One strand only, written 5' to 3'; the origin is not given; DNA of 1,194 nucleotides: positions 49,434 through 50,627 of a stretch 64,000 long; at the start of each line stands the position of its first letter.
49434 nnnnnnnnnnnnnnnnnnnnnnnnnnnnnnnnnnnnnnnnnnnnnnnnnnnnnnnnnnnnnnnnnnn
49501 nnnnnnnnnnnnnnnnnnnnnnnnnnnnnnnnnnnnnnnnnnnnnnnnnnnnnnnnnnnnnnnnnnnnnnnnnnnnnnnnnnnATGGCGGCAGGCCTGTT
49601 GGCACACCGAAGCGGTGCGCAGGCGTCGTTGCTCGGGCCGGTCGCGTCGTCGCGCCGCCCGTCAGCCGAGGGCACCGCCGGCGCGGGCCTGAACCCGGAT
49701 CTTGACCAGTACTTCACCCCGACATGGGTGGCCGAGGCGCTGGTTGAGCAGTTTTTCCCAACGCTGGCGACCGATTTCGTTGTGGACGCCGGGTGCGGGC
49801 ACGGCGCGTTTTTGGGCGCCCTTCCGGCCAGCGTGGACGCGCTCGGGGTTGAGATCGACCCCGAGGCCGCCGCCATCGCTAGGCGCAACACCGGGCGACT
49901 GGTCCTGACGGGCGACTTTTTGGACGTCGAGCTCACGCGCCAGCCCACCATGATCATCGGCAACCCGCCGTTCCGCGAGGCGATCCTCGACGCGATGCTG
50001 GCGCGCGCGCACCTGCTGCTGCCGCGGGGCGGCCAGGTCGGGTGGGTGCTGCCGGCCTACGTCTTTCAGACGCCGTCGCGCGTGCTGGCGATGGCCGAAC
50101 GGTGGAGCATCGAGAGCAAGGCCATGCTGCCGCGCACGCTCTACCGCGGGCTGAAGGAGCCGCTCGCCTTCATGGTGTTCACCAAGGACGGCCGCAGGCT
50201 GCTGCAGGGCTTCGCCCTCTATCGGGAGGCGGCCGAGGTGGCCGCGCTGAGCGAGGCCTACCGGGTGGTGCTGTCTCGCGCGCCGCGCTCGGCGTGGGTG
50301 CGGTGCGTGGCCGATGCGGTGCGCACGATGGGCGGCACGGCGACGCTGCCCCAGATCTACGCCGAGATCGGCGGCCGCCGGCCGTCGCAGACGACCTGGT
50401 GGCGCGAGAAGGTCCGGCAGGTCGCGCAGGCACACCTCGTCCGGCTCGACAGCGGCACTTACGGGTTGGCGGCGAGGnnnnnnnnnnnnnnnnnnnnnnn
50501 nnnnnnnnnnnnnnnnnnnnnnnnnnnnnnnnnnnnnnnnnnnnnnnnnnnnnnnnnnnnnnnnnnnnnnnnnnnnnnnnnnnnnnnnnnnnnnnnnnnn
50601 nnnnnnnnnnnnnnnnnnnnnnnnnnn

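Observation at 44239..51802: Epigenetic module: DarB-like methylase-helicase, second NPPF methylase and a GcrA-like reader in one promoter-delimited block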

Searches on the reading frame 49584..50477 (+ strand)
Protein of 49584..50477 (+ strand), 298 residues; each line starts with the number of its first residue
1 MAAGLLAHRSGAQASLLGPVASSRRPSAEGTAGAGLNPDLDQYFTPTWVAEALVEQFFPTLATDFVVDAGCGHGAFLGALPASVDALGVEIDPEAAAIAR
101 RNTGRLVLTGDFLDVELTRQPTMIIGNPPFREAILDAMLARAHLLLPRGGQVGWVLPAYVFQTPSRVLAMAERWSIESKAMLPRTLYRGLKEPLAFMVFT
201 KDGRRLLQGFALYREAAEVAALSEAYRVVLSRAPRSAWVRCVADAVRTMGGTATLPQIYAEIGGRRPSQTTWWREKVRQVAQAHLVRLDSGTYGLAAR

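Call 10: search_protein_families(library=pfam, proteins=[window:49584-50477:+], max_evalue=0.1)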
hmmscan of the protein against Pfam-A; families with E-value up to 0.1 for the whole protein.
window:49584-50477:+ (298 aa): 5 families
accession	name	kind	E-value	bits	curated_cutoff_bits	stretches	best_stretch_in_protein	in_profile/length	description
PF05175.20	MTS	-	1.7e-05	25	23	1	53-154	23-138/170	Methyltransferase small domain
PF13649.12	Methyltransf_25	-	0.00042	21.4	27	1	66-113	1-56/97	Methyltransferase domain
PF08241.18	Methyltransf_11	-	0.0015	19.6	21.2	1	67-115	1-54/95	Methyltransferase domain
PF08242.18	Methyltransf_12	-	0.022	15.9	30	1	67-106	1-43/98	Methyltransferase domain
PF13489.12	Methyltransf_23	-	0.026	14.7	27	1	53-103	12-61/164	Methyltransferase domain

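Call 11: search_protein_families(library=phrogs, proteins=[window:49584-50477:+], max_evalue=0.01)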
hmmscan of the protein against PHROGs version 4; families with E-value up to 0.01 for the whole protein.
window:49584-50477:+ (298 aa): 6 families
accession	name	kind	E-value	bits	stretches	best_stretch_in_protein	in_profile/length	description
phrog_5172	-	unknown function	5.3e-21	75.8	1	35-194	15-168/377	-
phrog_9133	-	unknown function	2.2e-11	43.3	1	36-162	730-860/1259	-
phrog_799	-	other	4.5e-11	43.6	1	14-152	186-312/458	DNA methyltransferase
phrog_6263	-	other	9e-07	28.9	1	43-159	395-510/548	DNA methyltransferase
phrog_24008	-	DNA, RNA and nucleotide metabolism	1.8e-06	27.1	1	41-131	73-163/1006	helicase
phrog_3820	-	other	1.5e-05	25.2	1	41-131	49-139/255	DNA methyltransferase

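Call 31: find_homologous_proteins(query=window:49584-50477:+)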
Query window:49584-50477:+ (298 aa): 317 proteins with E <= 0.001 among 8000 candidates; the best 120 are listed.
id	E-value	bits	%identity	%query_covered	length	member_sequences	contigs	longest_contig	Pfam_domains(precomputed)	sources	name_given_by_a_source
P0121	6.6e-192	654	100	100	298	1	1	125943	PF05175.21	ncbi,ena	-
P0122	5.2e-159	546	87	96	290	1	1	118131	PF05175.21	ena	-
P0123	3.4e-123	429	66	95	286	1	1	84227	PF13649.13,PF08241.19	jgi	jgi:SAM-dependent methyltransferase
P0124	3.8e-121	422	69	92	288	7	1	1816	PF05175.21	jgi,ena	-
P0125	4.5e-120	419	69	92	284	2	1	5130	-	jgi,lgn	jgi:site-specific DNA-methyltransferase (adenine-specific)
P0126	7.8e-115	401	66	91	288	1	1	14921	-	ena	-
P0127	6.2e-97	343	71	73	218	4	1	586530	-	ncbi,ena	-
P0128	1.8e-91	325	60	87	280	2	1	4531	-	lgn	-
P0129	2.0e-88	315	58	87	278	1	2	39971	-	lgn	-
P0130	2.2e-85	305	55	87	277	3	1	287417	-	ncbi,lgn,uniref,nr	ncbi:SAM-dependent methyltransferase [Rhodovibrio sodomensis]|uniref:SAM-dependent methyltransferase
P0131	1.9e-82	295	56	86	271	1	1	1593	-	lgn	-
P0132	2.0e-81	292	52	90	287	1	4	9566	-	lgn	-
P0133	4.5e-81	291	52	87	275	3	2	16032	-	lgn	-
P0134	3.3e-80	288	52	87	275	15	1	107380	-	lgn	-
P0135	6.6e-80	287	54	87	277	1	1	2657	-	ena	-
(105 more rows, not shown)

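Call 32: find_encoding_contigs(protein=P0122, flank=10000, max_places=2)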
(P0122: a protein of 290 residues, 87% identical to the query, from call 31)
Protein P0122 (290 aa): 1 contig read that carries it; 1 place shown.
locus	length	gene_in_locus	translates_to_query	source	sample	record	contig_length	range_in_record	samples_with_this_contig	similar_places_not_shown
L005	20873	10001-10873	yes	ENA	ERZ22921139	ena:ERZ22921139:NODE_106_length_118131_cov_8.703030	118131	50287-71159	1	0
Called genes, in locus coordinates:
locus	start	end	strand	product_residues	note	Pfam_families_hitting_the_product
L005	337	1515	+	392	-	-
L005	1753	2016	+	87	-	-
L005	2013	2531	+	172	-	PF11672:DUF3268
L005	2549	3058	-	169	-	-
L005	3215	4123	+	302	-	-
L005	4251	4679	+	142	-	-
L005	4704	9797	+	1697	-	PF28553:WH_1, PF28554:DUF8437, PF00176:SNF2-rel_dom (faint), PF28555:Helicase_dom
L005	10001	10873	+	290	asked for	PF05175:MTS (weak)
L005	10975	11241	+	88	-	-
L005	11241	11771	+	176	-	-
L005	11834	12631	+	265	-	-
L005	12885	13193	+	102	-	-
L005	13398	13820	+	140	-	PF07799:DUF1643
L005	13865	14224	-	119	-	-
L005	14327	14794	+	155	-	PF14216:DUF4326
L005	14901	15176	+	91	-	-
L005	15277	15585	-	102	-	-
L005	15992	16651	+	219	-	-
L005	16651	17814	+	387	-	PF13191:AAA_16 (faint), PF00005:ABC_tran (faint)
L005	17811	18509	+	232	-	PF00551:Formyl_trans_N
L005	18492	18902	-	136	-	-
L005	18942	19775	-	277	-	-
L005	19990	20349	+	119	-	-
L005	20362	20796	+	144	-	-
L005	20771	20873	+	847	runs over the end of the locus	-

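Call 33: find_encoding_contigs(protein=P0123, flank=10000, max_places=2)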
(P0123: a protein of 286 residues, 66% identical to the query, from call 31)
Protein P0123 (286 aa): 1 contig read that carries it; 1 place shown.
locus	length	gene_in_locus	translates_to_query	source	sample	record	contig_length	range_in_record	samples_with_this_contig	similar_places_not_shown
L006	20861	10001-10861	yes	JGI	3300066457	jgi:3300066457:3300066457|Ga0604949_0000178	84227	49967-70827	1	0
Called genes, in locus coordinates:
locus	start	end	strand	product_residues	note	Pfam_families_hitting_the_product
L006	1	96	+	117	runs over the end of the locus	-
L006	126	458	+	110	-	-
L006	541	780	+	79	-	-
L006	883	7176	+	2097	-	PF07669:Eco57I (weak), PF28553:WH_1, PF28554:DUF8437, PF00176:SNF2-rel_dom (faint), PF28555:Helicase_dom, PF14890:Intein_splicing (weak), PF28555:Helicase_dom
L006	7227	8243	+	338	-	PF01507:PAPS_reduct (weak)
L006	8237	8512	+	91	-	-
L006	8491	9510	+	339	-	PF00589:Phage_integrase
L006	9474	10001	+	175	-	-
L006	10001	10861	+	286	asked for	PF08241:Methyltransf_11 (faint), PF13649:Methyltransf_25 (weak)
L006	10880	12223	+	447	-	PF05970:PIF1, PF13086:AAA_11 (faint), PF13245:AAA_19, PF13604:AAA_30, PF01443:Viral_helicase1, PF05127:NAT10_TcmA_helicase (weak), PF13401:AAA_22, PF13538:UvrD_C_2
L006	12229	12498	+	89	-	-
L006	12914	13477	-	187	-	-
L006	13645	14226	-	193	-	-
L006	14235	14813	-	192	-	PF07799:DUF1643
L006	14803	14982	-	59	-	-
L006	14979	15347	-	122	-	-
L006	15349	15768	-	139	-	-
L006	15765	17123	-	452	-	-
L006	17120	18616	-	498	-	PF00772:DnaB, PF03796:DnaB_C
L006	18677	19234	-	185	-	-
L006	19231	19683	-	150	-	-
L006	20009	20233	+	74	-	-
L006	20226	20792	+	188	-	PF13443:HTH_26, PF13560:HTH_31 (faint), PF01381:HTH_3 (faint), PF12844:HTH_19 (faint)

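Call 38: search_protein_families(library=ncbifam, proteins=[window:49584-50477:+], max_evalue=0.01)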
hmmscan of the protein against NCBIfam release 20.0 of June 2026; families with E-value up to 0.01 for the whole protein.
window:49584-50477:+ (298 aa): 11 families
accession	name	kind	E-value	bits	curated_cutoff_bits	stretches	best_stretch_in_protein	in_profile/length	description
TIGR03534.1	RF_mod_PrmC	equivalog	6.1e-07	29.1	199.1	1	49-130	72-166/253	peptide chain release factor N(5)-glutamine methyltransferase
NF000499.2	Erm23S_rRNA_broad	equivalog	1.3e-06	28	212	1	61-138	22-106/244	23S ribosomal RNA methyltransferase Erm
NF042988.1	Erm46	exception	8.3e-06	25.3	503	1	65-139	35-114/255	23S rRNA (adenine(2058)-N(6))-methyltransferase Erm(46)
NF000058.2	Erm41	exception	0.00017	21.5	350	1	47-139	18-114/173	23S rRNA (adenine(2058)-N(6))-methyltransferase Erm(41)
NF042938.1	Erm55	exception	0.00021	20.4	525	1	66-141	36-112/270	23S rRNA (adenine(2058)-N(6))-methyltransferase Erm(55)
NF047738.1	antiphage_MADS2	equivalog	0.00037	18.9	720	1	33-79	303-348/654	methylation-associated defense system DNA methyltransferase MAD2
NF045667.1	MTase_DVU1556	equivalog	0.00043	19.8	155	1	63-109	23-72/213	DVU_1556 family methyltransferase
TIGR03704.1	PrmC_rel_meth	equivalog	0.0011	18.5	248.8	1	59-114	83-144/251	putative protein N(5)-glutamine methyltransferase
NF000337.1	erm_SHROVE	exception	0.0047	16.3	320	1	62-134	28-107/248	ErmE/ErmH/ErmO/ErmR family 23S rRNA (adenine(2058)-N(6))-methyltransferase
NF011530.0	PRK14968.1-4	equivalog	0.0053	16.1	243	1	63-130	40-109/202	putative methyltransferase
TIGR00536.1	hemK_fam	subfamily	0.0088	15.1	115.5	0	48-130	96-192/286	HemK family protein methyltransferase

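Call 65: search_dna_similar(query=window:49584-50477:+, collection=phages, mode=protein, max_rows=25)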
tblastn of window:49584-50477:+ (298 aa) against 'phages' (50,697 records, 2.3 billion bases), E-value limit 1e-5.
Records with a match: 9; places in all: 9; records where one place covers at least 80% of the query: 8.
Best place of each record, by identity: <60% 9.
By first word of the organism name: Pseudomonas 8; Clostridium 1.
By host as written in the record: - 6; Pseudomonas aeruginosa 2; Clostridium botulinum D str. 1873 1.
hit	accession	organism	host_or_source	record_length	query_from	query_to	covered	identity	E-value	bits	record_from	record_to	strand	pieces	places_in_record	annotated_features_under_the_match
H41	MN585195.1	Pseudomonas phage AUS531phi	Pseudomonas aeruginosa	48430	6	293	97%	42.9%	1e-69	239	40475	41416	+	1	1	DNA methyltransferase | C-5 cytosine-specific DNA methylase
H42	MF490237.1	Pseudomonas phage vB_PaeP_E220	-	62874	6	295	97%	42.3%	3e-67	232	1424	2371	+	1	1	hypothetical protein (x2)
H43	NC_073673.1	Pseudomonas phage vB_PaeP_E220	-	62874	6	295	97%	42.3%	3e-67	232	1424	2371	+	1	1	hypothetical protein (x2)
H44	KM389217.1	Pseudomonas phage F_ET605sp/Pa1651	-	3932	23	293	91%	44.1%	3e-68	235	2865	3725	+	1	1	record has no annotation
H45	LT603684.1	Pseudomonas phage phiC725A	-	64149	23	293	91%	43.8%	4e-67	232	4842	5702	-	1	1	putative DNA adenine methyltransferase | putative C-5 DNA cytosine methyltransferase DNA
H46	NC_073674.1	Pseudomonas phage phiC725A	-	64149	23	293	91%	43.8%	4e-67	232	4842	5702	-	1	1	putative DNA adenine methyltransferase | putative C-5 DNA cytosine methyltransferase DNA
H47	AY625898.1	Pseudomonas phage F116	-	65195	23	293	91%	43.8%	8e-67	231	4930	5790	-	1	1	DNA adenine methyltransferase | DNA cytosine methyltransferase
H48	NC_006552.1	Pseudomonas phage F116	Pseudomonas aeruginosa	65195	23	293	91%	43.8%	8e-67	231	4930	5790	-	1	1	class I SAM-dependent methyltransferase | DNA methyltransferase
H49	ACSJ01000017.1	Clostridium phage D-1873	Clostridium botulinum D str. 1873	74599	42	157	39%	30.2%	6e-9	63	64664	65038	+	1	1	putative helicase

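Call 74: search_protein_families(library=padloc, proteins=[window:49584-50477:+], max_evalue=0.001)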
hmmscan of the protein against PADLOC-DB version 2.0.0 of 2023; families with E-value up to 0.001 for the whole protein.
window:49584-50477:+ (298 aa): 9 families
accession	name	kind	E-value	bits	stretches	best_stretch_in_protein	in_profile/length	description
PDLC04134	mad2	-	7.6e-15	52.7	1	32-204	262-448/492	mads_2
PDLC03248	MTase_II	-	2.4e-08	31.2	1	40-130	9-95/521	Type II methyltransferase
PDLC03258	MTase_II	-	3e-07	27.9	1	43-130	25-112/366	Type II methyltransferase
PDLC03267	MTase_II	-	9.1e-07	26.1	1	42-130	15-116/539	Type II methyltransferase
PDLC03311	MTase_II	-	8.5e-06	22.7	1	40-131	16-112/464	Type II methyltransferase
PDLC03719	oMTase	-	1.6e-05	22.1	1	43-131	28-123/387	orphan methyltransferase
PDLC03222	MTase_II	-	1.9e-05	21.5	1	37-130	129-234/602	Type II methyltransferase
PDLC03282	MTase_II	-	0.00021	18.7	1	42-131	15-91/386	Type II methyltransferase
PDLC03293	MTase_II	-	0.00026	17.9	1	66-130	41-106/427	Type II methyltransferase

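Call 85: search_solved_structures(query=A5, max_evalue=1)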
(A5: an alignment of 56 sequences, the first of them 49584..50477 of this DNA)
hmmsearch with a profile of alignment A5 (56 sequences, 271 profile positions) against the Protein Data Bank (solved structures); distinct sequences matched with E-value up to 1: 44.
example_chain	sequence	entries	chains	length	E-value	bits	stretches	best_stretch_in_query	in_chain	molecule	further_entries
2ibs_A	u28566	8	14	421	0.0001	25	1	29-101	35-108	Modification methylase TaqI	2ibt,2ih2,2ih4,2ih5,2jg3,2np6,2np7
1aqi_A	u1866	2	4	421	0.00015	24.4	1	29-101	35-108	ADENINE-N6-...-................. TAQI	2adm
1aqj_A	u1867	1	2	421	0.00015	24.4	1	29-101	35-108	ADENINE-N6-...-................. TAQI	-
1g38_A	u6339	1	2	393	0.00024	23.8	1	35-101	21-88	MODIFICATION METHYLASE TAQI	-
2okc_A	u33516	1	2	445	0.00034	23.3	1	4-49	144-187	Type I restriction enzyme StySJI M protein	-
5fa8_A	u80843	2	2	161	0.0013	21.3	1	22-92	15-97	Ribosomal protein L11 methyltransferase, putative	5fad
1dus_A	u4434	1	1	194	0.0015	21.1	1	31-139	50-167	MJ0882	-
7qw5_A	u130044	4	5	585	0.0016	21.1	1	5-84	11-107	Modification methylase BseCI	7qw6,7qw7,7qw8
3e8s_A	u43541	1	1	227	0.0038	19.8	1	35-83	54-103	Putative SAM Dependent Methyltransferase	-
7f8a_A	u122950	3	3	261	0.0055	19.3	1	36-105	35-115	Erm(38)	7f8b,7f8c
5jwj_A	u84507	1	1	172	0.0065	19.1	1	22-92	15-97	Protein-lysine N-methyltransferase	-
1yub_A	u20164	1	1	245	0.0078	18.8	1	12-104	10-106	RRNA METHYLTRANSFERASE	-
8w0p_A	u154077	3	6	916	0.011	18.3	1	107-137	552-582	RM.BsaXI | site-specific DNA-methyltransferase (adenine-specific)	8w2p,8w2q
5bxy_A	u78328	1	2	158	0.022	17.4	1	19-75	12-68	RNA methyltransferase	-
2zie_A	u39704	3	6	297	0.029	16.9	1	16-78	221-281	Putative modification methylase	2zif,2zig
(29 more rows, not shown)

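Call 94: predict_structure(alignment_id=A5)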
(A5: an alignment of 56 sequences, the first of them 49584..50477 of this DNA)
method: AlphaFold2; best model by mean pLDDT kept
length: 298 residues; sequences in the alignment: 56
mean_pLDDT: 87.0   pTM: 0.77
mean pLDDT of the five models: 87.0, 86.7, 86.5, 85.0, 84.5
residues with pLDDT >= 90: 193; 70-90: 60; 50-70: 31; < 50: 14
segments of 3 or more residues with pLDDT < 50: 1-14
pLDDT, mean of each block of 10 residues (from residue 1): 40 51 67 63 87 95 96 96 98 96 98 98 96 95 98 97 93 97 88 95 92 84 84 79 94 95 69 88 94 88
secondary structure, 60 per line:
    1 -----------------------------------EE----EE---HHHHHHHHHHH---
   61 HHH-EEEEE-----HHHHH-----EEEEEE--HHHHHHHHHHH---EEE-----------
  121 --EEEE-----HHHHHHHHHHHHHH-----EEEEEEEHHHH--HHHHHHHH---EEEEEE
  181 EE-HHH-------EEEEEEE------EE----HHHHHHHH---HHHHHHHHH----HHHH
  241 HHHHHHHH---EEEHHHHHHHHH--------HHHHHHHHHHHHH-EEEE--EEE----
elements in order: H47-57 E65-69 H75-79 E85-90 H93-103 E107-109 E123-126 H132-145 E151-157 H158-161 H164-171 E175-182 E194-200 H213-220 H224-232 H237-248 E252-254 H255-263 H272-284 E286-289 E292-294

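Call 96: fold_search(model_id=the predicted structure, library=pdb)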
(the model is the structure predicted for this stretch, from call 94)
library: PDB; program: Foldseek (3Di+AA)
matches with E <= 10: 1966; with E <= 0.001: 1141
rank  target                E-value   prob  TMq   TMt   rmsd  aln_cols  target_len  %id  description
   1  7lni_A                2.6e-09  1.00  0.44  0.25   4.2       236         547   13  SeMet CamA Adenine Methyltransferase Complexed to Cognate Substrate DNA (released 2021-05-19)
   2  2f8l                  3.4e-09  1.00  0.46  0.43   4.3       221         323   16  Crystal structure of a putative class i s-adenosylmethionine-dependent methyltransferase (lmo1582) from listeria monocyt (released 2006-01-17)
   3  2okc_A                4.1e-09  1.00  0.44  0.32   9.0       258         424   18  Crystal structure of Type I restriction enzyme StySJI M protein (NP_813429.1) from Bacteroides thetaiotaomicron VPI-54 (released 2007-01-30)
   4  7lni_C                4.7e-09  1.00  0.42  0.24   5.8       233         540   14  SeMet CamA Adenine Methyltransferase Complexed to Cognate Substrate DNA (released 2021-05-19)
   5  7qw5_A                5.6e-09  1.00  0.44  0.25   3.7       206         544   20  Adenine-specific DNA methyltransferase M.BseCI complexed with AdoHcy and cognate unmethylated DNA duplex (released 2023-01-25)
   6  7lnj_A                5.6e-09  1.00  0.42  0.24   5.2       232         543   13  CamA Adenine Methyltransferase Complexed to Cognate Substrate DNA (released 2021-05-19)
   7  9ohl_C                6.7e-09  1.00  0.42  0.58   4.4       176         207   19  TRMT112-METTL5 bound to SAM and FWG-33B (released 2025-06-11)
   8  7lt5_C                7.5e-09  1.00  0.41  0.23   6.3       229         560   13  CamA Adenine Methyltransferase Complexed to Cognate Substrate DNA and Cofactor SAH (released 2021-05-19)
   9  7qw7_A                8.0e-09  1.00  0.46  0.26   5.0       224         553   19  Adenine-specific DNA methyltransferase M.BseCI complexed with AdoHcy and cognate fully methylated DNA duplex (released 2023-01-25)
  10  7rfn_C                1.1e-08  1.00  0.41  0.24   5.8       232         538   13  CamA Adenine Methyltransferase Complexed to Cognate Substrate DNA and Inhibitor SGC8158 (released 2021-09-15)
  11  7rfm_B                1.1e-08  1.00  0.42  0.24   5.3       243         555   12  CamA Adenine Methyltransferase Complexed to Cognate Substrate DNA and Inhibitor EPZ004777 (released 2021-09-15)
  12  6nvm                  1.1e-08  1.00  0.46  0.55   7.3       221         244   19  Crystal structure of 23S rRNA methyltransferase ErmE (released 2019-10-09)
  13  7lnj_C                1.2e-08  1.00  0.43  0.25   5.7       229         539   14  CamA Adenine Methyltransferase Complexed to Cognate Substrate DNA (released 2021-05-19)
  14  1aqj_B                1.3e-08  1.00  0.43  0.34   3.7       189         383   24  STRUCTURE OF ADENINE-N6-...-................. TAQI (released 1997-02-12)
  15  7rfl_C                1.3e-08  1.00  0.44  0.26   4.8       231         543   13  CamA Adenine Methyltransferase Complexed to Cognate Substrate DNA and Inhibitor SGC0946 (released 2021-09-15)
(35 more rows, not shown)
